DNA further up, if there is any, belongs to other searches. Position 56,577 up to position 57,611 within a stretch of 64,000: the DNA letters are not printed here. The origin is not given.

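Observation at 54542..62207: A 7.6-kb island of two TrmB-regulator/binding-protein pairs plus livHMGF sits between secY and adk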

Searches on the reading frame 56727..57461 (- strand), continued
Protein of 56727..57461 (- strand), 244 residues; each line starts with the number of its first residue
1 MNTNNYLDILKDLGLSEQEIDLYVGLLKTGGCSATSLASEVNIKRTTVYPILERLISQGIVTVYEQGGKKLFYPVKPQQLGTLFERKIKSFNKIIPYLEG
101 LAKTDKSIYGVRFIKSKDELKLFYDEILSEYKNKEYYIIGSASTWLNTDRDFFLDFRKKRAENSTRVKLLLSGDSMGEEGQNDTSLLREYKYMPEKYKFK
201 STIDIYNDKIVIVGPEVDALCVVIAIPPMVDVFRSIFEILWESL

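Call 30: search_protein_families(library=ncbifam, proteins=[L101:2533-3897:-, L112:4491-5855:-, L119:4028-5368:-, L085:6913-7881:-, L105:486-1508:-, L137:83-1057:-, L082:10926-11696:-], max_evalue=0.001)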
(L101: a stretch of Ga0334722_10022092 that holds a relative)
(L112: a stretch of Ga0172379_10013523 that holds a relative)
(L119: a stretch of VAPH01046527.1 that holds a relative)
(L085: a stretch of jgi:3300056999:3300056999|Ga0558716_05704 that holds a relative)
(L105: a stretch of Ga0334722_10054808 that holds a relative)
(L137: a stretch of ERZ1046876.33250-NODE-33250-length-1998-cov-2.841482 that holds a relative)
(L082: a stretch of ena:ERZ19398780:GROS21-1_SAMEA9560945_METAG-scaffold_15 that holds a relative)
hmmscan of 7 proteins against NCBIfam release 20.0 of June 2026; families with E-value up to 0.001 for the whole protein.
L101:2533-3897:- (454 aa): 27 families (the best 25 are shown)
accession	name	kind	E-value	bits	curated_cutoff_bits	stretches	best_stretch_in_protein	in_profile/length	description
TIGR01979.1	sufS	subfamily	3.7e-74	250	475.1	1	32-452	16-398/403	SufS family cysteine desulfurase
NF041166.1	f2_encap_cargo1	exception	2.1e-61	208.8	800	2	174-451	367-622/623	family 2A encapsulin nanocompartment cargo protein cysteine desulfurase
NF008126.0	PRK10874.1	equivalog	7.3e-50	170.2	607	2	168-450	135-393/401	cysteine desulfurase CsdA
TIGR03392.1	FeS_syn_CsdA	equivalog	8e-48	163.6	493.6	2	169-451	133-391/398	cysteine desulfurase CsdA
NF006791.0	PRK09295.1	equivalog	3.4e-47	161.4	661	2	174-400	145-368/406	cysteine desulfurase SufS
TIGR01977.1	am_tr_V_EF2568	hypoth_equivalog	1.8e-46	158.9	377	2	175-452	119-376/376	cysteine desulfurase family protein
NF040779.1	Sec_lyase_SclA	exception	7.1e-33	114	525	1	179-397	122-338/378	selenocysteine lyase SclA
TIGR01976.1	am_tr_V_VC1184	hypoth_equivalog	3.2e-32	112.3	352.35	3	176-280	140-243/401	cysteine desulfurase-like protein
TIGR03402.1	FeS_nifS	equivalog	1e-25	90.4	530.75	1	37-453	2-370/379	cysteine desulfurase NifS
TIGR03235.1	DNA_S_dndA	equivalog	3.2e-20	72.7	480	1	38-396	2-324/353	cysteine desulfurase DndA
NF010611.0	PRK14012.1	equivalog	4.4e-17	62.1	548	1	36-284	7-236/406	IscS subfamily cysteine desulfurase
TIGR03403.1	nifS_epsilon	equivalog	9.1e-17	60.9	587.7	1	169-451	116-371/382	NifS family cysteine desulfurase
TIGR02006.1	IscS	equivalog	8.8e-15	54.6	643.2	1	171-284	120-232/402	IscS subfamily cysteine desulfurase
NF002806.0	PRK02948.1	subfamily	2.1e-12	46.7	304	1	170-453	115-372/381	IscS subfamily cysteine desulfurase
TIGR04343.1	egtE_PLP_lyase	equivalog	2.1e-10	40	400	1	170-334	119-274/370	ergothioneine biosynthesis PLP-dependent enzyme EgtE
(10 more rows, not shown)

L112:4491-5855:- (454 aa): 28 families (the best 25 are shown)
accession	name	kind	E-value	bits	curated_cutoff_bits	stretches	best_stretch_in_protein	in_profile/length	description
TIGR01979.1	sufS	subfamily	3.5e-80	269.8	475.1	1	32-435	16-400/403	SufS family cysteine desulfurase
NF006791.0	PRK09295.1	equivalog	1.5e-58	198.8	661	1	35-385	24-373/406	cysteine desulfurase SufS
NF041166.1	f2_encap_cargo1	exception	4e-57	194.7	800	1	33-382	244-593/623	family 2A encapsulin nanocompartment cargo protein cysteine desulfurase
TIGR01977.1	am_tr_V_EF2568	hypoth_equivalog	1.4e-55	188.9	377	1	38-376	3-338/376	cysteine desulfurase family protein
TIGR03392.1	FeS_syn_CsdA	equivalog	1.7e-51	175.7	493.6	1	32-381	14-361/398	cysteine desulfurase CsdA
NF008126.0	PRK10874.1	equivalog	3.8e-51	174.5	607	1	32-381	17-364/401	cysteine desulfurase CsdA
TIGR01976.1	am_tr_V_VC1184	hypoth_equivalog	2.8e-37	129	352.35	1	34-429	18-400/401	cysteine desulfurase-like protein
NF040779.1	Sec_lyase_SclA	exception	8.4e-37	127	525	1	36-376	1-338/378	selenocysteine lyase SclA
TIGR03402.1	FeS_nifS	equivalog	2.9e-31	108.6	530.75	1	37-433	2-369/379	cysteine desulfurase NifS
TIGR03235.1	DNA_S_dndA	equivalog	2.7e-23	82.8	480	1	38-323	2-279/353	cysteine desulfurase DndA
TIGR03403.1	nifS_epsilon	equivalog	4.2e-20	71.9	587.7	1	37-321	2-271/382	NifS family cysteine desulfurase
NF010611.0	PRK14012.1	equivalog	8e-20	71.1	548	1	35-247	6-223/406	IscS subfamily cysteine desulfurase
NF002806.0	PRK02948.1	subfamily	1e-19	70.8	304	1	36-435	2-373/381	IscS subfamily cysteine desulfurase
TIGR02006.1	IscS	equivalog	2.5e-19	69.6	643.2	1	36-325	5-283/402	IscS subfamily cysteine desulfurase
TIGR03301.1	PhnW-AepZ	equivalog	1.6e-09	37.6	360.8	1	143-333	98-286/355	2-aminoethylphosphonate aminotransferase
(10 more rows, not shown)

L119:4028-5368:- (446 aa): 32 families (the best 25 are shown)
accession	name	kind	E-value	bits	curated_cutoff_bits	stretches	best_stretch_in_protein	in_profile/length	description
TIGR01979.1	sufS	subfamily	1.5e-75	254.6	475.1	1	20-423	14-397/403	SufS family cysteine desulfurase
NF006791.0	PRK09295.1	equivalog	1.3e-53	182.6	661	1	23-371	22-369/406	cysteine desulfurase SufS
TIGR01977.1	am_tr_V_EF2568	hypoth_equivalog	1.4e-52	179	377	1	28-367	3-338/376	cysteine desulfurase family protein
NF041166.1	f2_encap_cargo1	exception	1.2e-50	173.3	800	1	25-374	246-594/623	family 2A encapsulin nanocompartment cargo protein cysteine desulfurase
TIGR03392.1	FeS_syn_CsdA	equivalog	1.7e-46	159.2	493.6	1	24-371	16-360/398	cysteine desulfurase CsdA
NF008126.0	PRK10874.1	equivalog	1.8e-46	159.1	607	1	24-371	19-363/401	cysteine desulfurase CsdA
TIGR01976.1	am_tr_V_VC1184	hypoth_equivalog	3.5e-35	122.1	352.35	1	20-373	16-371/401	cysteine desulfurase-like protein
NF040779.1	Sec_lyase_SclA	exception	2.8e-34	118.6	525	1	28-367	3-338/378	selenocysteine lyase SclA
TIGR03402.1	FeS_nifS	equivalog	9.8e-25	87.1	530.75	1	28-425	3-370/379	cysteine desulfurase NifS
NF002806.0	PRK02948.1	subfamily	4.3e-22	78.6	304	1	28-427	4-374/381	IscS subfamily cysteine desulfurase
TIGR03235.1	DNA_S_dndA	equivalog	5.5e-20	72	480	1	28-247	2-224/353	cysteine desulfurase DndA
NF010611.0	PRK14012.1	equivalog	6.8e-19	68.1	548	1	27-237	8-222/406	IscS subfamily cysteine desulfurase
TIGR02006.1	IscS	equivalog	7e-17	61.5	643.2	1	29-236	8-217/402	IscS subfamily cysteine desulfurase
TIGR03403.1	nifS_epsilon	equivalog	2.4e-15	56.2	587.7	1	63-252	38-230/382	NifS family cysteine desulfurase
TIGR03301.1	PhnW-AepZ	equivalog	1e-06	28.4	360.8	1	146-224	111-188/355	2-aminoethylphosphonate aminotransferase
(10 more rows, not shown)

L085:6913-7881:- (322 aa): 0 families

L105:486-1508:- (340 aa): 3 families
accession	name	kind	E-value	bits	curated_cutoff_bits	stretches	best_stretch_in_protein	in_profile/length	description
TIGR01884.1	cas_HTH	subfamily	1.3e-07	31.2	60.2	1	13-69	135-191/202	CRISPR-associated CARF protein Csa3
NF033788.1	HTH_metalloreg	subfamily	2.4e-05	24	55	1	25-79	16-70/77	metalloregulator ArsR/SmtB family transcription factor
NF002620.0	PRK02277.1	subfamily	0.00031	20.5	115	1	269-320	121-172/201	orotate phosphoribosyltransferase-like protein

L137:83-1057:- (324 aa): 0 families

L082:10926-11696:- (256 aa): 0 families

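Call 31: fold_search(model_id=the predicted structure, library=pdb)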
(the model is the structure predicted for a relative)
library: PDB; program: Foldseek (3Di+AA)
matches with E <= 10: 1646; with E <= 0.001: 41
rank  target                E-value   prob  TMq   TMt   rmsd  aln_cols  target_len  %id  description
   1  5box_A                5.4e-12  1.00  0.39  0.37  24.6       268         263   18  Structure of TrmBL2, an archaeal chromatin protein, shows a novel mode of DNA binding. (released 2015-09-02)
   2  5bpd_B                7.3e-12  1.00  0.38  0.36  24.0       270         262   17  Structure of TrmBL2, an archaeal chromatin protein, shows a novel mode of DNA binding. (released 2015-09-02)
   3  5bqt_A                9.8e-12  1.00  0.40  0.38  23.1       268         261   18  Structure of TrmBL2, an archaeal chromatin protein, shows a novel mode of DNA binding. (released 2015-09-02)
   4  5bpd_C                1.0e-11  1.00  0.38  0.36  16.7       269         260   18  Structure of TrmBL2, an archaeal chromatin protein, shows a novel mode of DNA binding. (released 2015-09-02)
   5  5bpd_D                1.2e-11  1.00  0.40  0.38  16.9       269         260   18  Structure of TrmBL2, an archaeal chromatin protein, shows a novel mode of DNA binding. (released 2015-09-02)
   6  5bqt_B                1.6e-11  1.00  0.41  0.40  22.8       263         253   18  Structure of TrmBL2, an archaeal chromatin protein, shows a novel mode of DNA binding. (released 2015-09-02)
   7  5bpi_D                5.3e-11  1.00  0.40  0.38  16.7       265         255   17  Structure of TrmBL2, an archaeal chromatin protein, shows a novel mode of DNA binding. (released 2015-09-02)
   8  5bpi_C                1.7e-10  1.00  0.40  0.39  16.9       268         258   18  Structure of TrmBL2, an archaeal chromatin protein, shows a novel mode of DNA binding. (released 2015-09-02)
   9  3qph_A                2.2e-08  1.00  0.38  0.29  17.1       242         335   16  The three-dimensional structure of TrmB, a global transcriptional regulator of the hyperthermophilic archaeon Pyrococc (released 2012-05-30)
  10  8g5s_A                1.2e-04  0.99  0.22  0.16  16.4       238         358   13  Crystal structure of apo TnmJ (released 2023-10-18)
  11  3r0a_A                1.3e-04  1.00  0.32  0.59   3.9       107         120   15  Possible transcriptional regulator from Methanosarcina mazei Go1 (gi 21227196) (released 2011-03-23)
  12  6uvu_B                1.5e-04  1.00  0.26  0.53  14.5       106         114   23  Crystal structure of the AntR antimony-specific transcriptional repressor (released 2020-11-04)
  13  4rs8_B                1.9e-04  1.00  0.25  0.68   5.8        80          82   24  Apo structure of novel pNOB8 plasmid centromere binding protein (released 2015-09-16)
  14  7l1i                  2.0e-04  1.00  0.26  0.37  14.7       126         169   19  Crystal structure of the MarR family transcriptional regulator from Acineotobacter baumannii bound to Indole 3 acetic ac (released 2022-02-09)
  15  5f8c_A                2.2e-04  0.97  0.20  0.15  16.7       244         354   11  Rv2258c-unbound (released 2016-06-29)
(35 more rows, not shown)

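Call 53: search_protein_families(library=pfam, proteins=[L101:1833-2525:-, L101:177-1820:-, L115:3810-4499:-, L115:2205-3803:-, L119:2150-3994:-, L149:3623-4327:-, L149:1596-3470:-, L088:3631-4512:-, L088:3076-3540:-, L082:10926-11696:-], max_evalue=0.001)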
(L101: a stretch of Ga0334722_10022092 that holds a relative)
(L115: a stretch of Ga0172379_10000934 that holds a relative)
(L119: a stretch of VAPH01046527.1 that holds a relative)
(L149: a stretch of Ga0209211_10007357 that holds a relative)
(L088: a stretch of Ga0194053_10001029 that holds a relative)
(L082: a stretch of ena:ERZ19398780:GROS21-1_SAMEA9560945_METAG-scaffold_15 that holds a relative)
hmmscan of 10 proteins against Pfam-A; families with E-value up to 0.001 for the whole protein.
L101:1833-2525:- (230 aa): 10 families
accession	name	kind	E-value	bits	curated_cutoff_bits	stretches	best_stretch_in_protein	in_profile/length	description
PF13649.12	Methyltransf_25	-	1.8e-17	64.2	27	1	56-147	2-97/97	Methyltransferase domain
PF08241.18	Methyltransf_11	-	2.2e-13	51.1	21.2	1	56-151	1-95/95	Methyltransferase domain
PF08242.18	Methyltransf_12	-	4.1e-12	47.1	30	1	56-149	1-98/98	Methyltransferase domain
PF13847.12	Methyltransf_31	-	2.2e-10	40.8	27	1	50-181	2-138/145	Methyltransferase domain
PF13489.12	Methyltransf_23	-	1e-08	35.5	27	1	36-190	6-156/164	Methyltransferase domain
PF01209.24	Ubie_methyltran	-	2.7e-08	33.9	20.1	1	24-151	21-151/233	ubiE/COQ5 methyltransferase family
PF05175.20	MTS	-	1.6e-07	31.5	23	1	45-178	25-163/170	Methyltransferase small domain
PF00891.24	Methyltransf_2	-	8e-07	29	22.3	1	42-188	53-201/210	O-methyltransferase domain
PF02353.26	CMAS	-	8.4e-05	22.5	27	1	92-171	102-184/273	Mycolic acid cyclopropane synthetase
PF05891.18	Methyltransf_PK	-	9.9e-05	22.4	27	1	47-158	51-166/218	AdoMet dependent proline di-methyltransferase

L101:177-1820:- (547 aa): 2 families
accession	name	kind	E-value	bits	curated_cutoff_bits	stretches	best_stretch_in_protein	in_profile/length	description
PF02310.24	B12-binding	-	7.4e-13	48.8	32.1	1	66-176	11-120/121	B12 binding domain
PF04055.27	Radical_SAM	-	2.8e-07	31.3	29.5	1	251-397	3-151/166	Radical SAM superfamily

L115:3810-4499:- (229 aa): 12 families
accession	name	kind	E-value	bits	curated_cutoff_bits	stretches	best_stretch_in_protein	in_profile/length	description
PF13649.12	Methyltransf_25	-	1.4e-17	64.6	27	1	55-146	2-97/97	Methyltransferase domain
PF08241.18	Methyltransf_11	-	4.1e-14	53.4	21.2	1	55-150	1-95/95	Methyltransferase domain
PF08242.18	Methyltransf_12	-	1.7e-13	51.5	30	1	55-148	1-98/98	Methyltransferase domain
PF13847.12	Methyltransf_31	-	6.3e-13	49.1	27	1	49-181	2-135/145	Methyltransferase domain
PF01209.24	Ubie_methyltran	-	3.2e-10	40.2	20.1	1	25-149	22-150/233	ubiE/COQ5 methyltransferase family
PF13489.12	Methyltransf_23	-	2.5e-09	37.5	27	1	49-175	21-124/164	Methyltransferase domain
PF00891.24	Methyltransf_2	-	1.6e-08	34.6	22.3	1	52-186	64-200/210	O-methyltransferase domain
PF05175.20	MTS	-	2e-08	34.5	23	1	50-150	31-138/170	Methyltransferase small domain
PF12692.13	Methyltransf_17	-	2.9e-06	27.8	27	1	34-157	12-139/160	S-adenosyl-L-methionine methyltransferase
PF05401.17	NodS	-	3.4e-06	27.5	24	1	54-152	47-146/201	Nodulation protein S (NodS)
PF02353.26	CMAS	-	6.4e-06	26.1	27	1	45-214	57-213/273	Mycolic acid cyclopropane synthetase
PF00398.26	RrnaAD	-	0.00034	20.2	24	1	23-111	16-91/263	Ribosomal RNA adenine dimethylase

L115:2205-3803:- (532 aa): 2 families
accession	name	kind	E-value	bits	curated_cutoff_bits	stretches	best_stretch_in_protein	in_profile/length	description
PF02310.24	B12-binding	-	3.5e-11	43.4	32.1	1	48-158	10-120/121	B12 binding domain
PF04055.27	Radical_SAM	-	1.6e-07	32.1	29.5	1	239-386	4-153/166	Radical SAM superfamily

L119:2150-3994:- (614 aa): 2 families
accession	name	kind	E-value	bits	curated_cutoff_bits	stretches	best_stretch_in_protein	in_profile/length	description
PF04055.27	Radical_SAM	-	5.4e-11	43.4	29.5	1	319-480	3-162/166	Radical SAM superfamily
PF02310.24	B12-binding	-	2e-08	34.5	32.1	1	132-245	8-120/121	B12 binding domain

L149:3623-4327:- (234 aa): 8 families
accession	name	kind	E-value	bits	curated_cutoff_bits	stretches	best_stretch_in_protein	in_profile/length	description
PF13649.12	Methyltransf_25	-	1.5e-13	51.7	27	1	58-151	1-97/97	Methyltransferase domain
PF08242.18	Methyltransf_12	-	3.9e-10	40.8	30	1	60-153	2-98/98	Methyltransferase domain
PF08241.18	Methyltransf_11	-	1e-09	39.3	21.2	1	60-155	2-95/95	Methyltransferase domain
PF01209.24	Ubie_methyltran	-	1.8e-09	37.8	20.1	1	27-154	21-150/233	ubiE/COQ5 methyltransferase family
PF13847.12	Methyltransf_31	-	1.7e-08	34.7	27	1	54-169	3-114/145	Methyltransferase domain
PF05175.20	MTS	-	3.9e-08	33.6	23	1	46-154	23-137/170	Methyltransferase small domain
PF13489.12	Methyltransf_23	-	6.5e-05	23.2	27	1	41-218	8-161/164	Methyltransferase domain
PF00891.24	Methyltransf_2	-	0.00065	19.5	22.3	1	57-191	65-200/210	O-methyltransferase domain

L149:1596-3470:- (624 aa): 6 families
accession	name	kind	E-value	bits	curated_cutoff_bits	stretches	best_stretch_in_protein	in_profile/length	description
PF00717.28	Peptidase_S24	-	5e-25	87.9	23.3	1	78-192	1-116/116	Peptidase S24-like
PF01555.25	N6_N4_Mtase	-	1.9e-22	80.8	26.7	2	169-288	93-213/221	DNA methylase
PF01726.22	LexA_DNA_bind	-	5.5e-12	45.7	23.7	1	1-64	1-65/65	LexA DNA binding domain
PF01170.24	UPF0020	-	1.3e-07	32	22.3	1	238-296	9-68/197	RMKL-like, methyltransferase domain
PF13847.12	Methyltransf_31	-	3.7e-06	27.1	27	1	255-357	2-99/145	Methyltransferase domain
PF02086.21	MethyltransfD12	-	3.5e-05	24.1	22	1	247-465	10-195/253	D12 class N6 adenine-specific DNA methyltransferase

L088:3631-4512:- (293 aa): 1 family
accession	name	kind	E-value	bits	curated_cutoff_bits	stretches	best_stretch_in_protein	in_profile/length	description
PF00072.30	Response_reg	-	2.3e-06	28.2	30.2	1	147-209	1-63/111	Response regulator receiver domain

L088:3076-3540:- (154 aa): 0 families

L082:10926-11696:- (256 aa): 0 families

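Call 72: search_protein_representatives(alignment_id=A1)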
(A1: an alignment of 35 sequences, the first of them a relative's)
Query: 35 sequences, 244 profile positions. Proteins with E-value up to 0.001 (for the whole library): 15981; up to 1e-10: 7894; up to 1e-30: 381. The best 150 are listed.
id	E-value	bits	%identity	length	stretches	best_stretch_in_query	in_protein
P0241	1.9e-93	328.6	-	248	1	3-243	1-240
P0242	5.6e-82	291.1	-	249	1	3-242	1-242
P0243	1.9e-81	289.3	-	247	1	6-243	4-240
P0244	5.1e-78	278.1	-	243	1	5-243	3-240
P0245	8.9e-76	270.8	-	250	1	4-243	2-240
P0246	2.1e-75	269.6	-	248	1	3-242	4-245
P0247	4.7e-75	268.4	-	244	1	4-243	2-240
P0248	2.8e-73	262.6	-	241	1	3-243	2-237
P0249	2.9e-73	262.6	-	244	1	4-243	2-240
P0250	6.3e-73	261.5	-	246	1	4-242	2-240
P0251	5.8e-71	255.0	-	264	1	3-243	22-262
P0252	1.1e-69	250.9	-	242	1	4-242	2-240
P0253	4.7e-66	239.0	-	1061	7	5-242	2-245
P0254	3.2e-64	233.0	-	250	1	3-242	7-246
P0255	3.3e-61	223.1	-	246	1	5-243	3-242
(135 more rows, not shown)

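Call 80: search_protein_families(library=pfam, alignment_id=A1, max_evalue=1)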
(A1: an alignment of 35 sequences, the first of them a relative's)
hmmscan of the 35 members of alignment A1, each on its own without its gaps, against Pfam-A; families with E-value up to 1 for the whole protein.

A. member 1, P0001 (244 aa): 21 families
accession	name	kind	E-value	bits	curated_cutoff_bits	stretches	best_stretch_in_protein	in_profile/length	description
PF01978.25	TrmB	-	2.7e-15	56.4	25.6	1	10-77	1-67/68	Sugar-specific transcriptional regulator TrmB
PF13412.12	HTH_24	-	0.00054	19.9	21.9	1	26-62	12-48/48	Winged helix-turn-helix DNA-binding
PF22194.2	F-93_WHD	-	0.00058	20.3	28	1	35-72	19-57/62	F-93, winged-helix domain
PF03965.22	Penicillinase_R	-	0.00094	20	22.6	1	36-77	26-67/115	Penicillinase repressor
PF01047.28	MarR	-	0.0033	17.7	24.6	1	26-64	12-50/59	MarR family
PF03551.20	PadR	-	0.0069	16.8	27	1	40-66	26-52/75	Transcriptional regulator PadR-like family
PF02796.21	HTH_7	-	0.0079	16.8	23.8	1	15-52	6-42/45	Helix-turn-helix domain of resolvase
PF00392.27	GntR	-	0.029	14.5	27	1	36-68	29-61/64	Bacterial regulatory proteins, gntR family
PF21174.3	Glce_b_sandwich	-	0.032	14.8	27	1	107-163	52-100/123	D-glucuronyl C5-epimerase, beta-sandwich domain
PF21984.2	DnaD_N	-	0.056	14.1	27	1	10-66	9-70/101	DnaD N-terminal domain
PF22248.1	ERMP1_C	-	0.061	13.2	27.2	1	124-194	138-207/222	Endoplasmic reticulum metallopeptidase 1, C-terminal domain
PF09339.16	HTH_IclR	-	0.062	13.5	22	1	30-62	17-49/52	IclR helix-turn-helix domain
PF05043.19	Mga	-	0.066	14.2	21.1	0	18-55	17-54/87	Mga helix-turn-helix domain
PF08279.18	HTH_11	-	0.073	13.4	25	1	27-64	10-47/55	HTH domain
PF13730.12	HTH_36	-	0.079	13.2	25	1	33-61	27-55/55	Helix-turn-helix domain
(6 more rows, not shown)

B. families by the number of members that match (of 35 scanned): 71 families (the first 25 are shown)
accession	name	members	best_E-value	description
PF01978.25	TrmB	35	6e-17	Sugar-specific transcriptional regulator TrmB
PF03965.22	Penicillinase_R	32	1.5e-06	Penicillinase repressor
PF03551.20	PadR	30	3.2e-05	Transcriptional regulator PadR-like family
PF13551.12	HTH_29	28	7.7e-05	Winged helix-turn helix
PF13730.12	HTH_36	27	9.1e-05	Helix-turn-helix domain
PF09339.16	HTH_IclR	26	2.2e-05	IclR helix-turn-helix domain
PF01047.28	MarR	22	4.1e-06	MarR family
PF22194.2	F-93_WHD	14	0.00058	F-93, winged-helix domain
PF21984.2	DnaD_N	14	0.00077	DnaD N-terminal domain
PF08279.18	HTH_11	14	0.0037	HTH domain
PF24033.1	DUF7342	13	0.003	Family of unknown function (DUF7342)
PF02796.21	HTH_7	13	0.0037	Helix-turn-helix domain of resolvase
PF25213.1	HVO_A0261_N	12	0.0061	HVO_A0261 N-terminal domain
PF13545.12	HTH_Crp_2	11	0.0018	Crp-like helix-turn-helix domain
PF12802.13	MarR_2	11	0.0037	MarR family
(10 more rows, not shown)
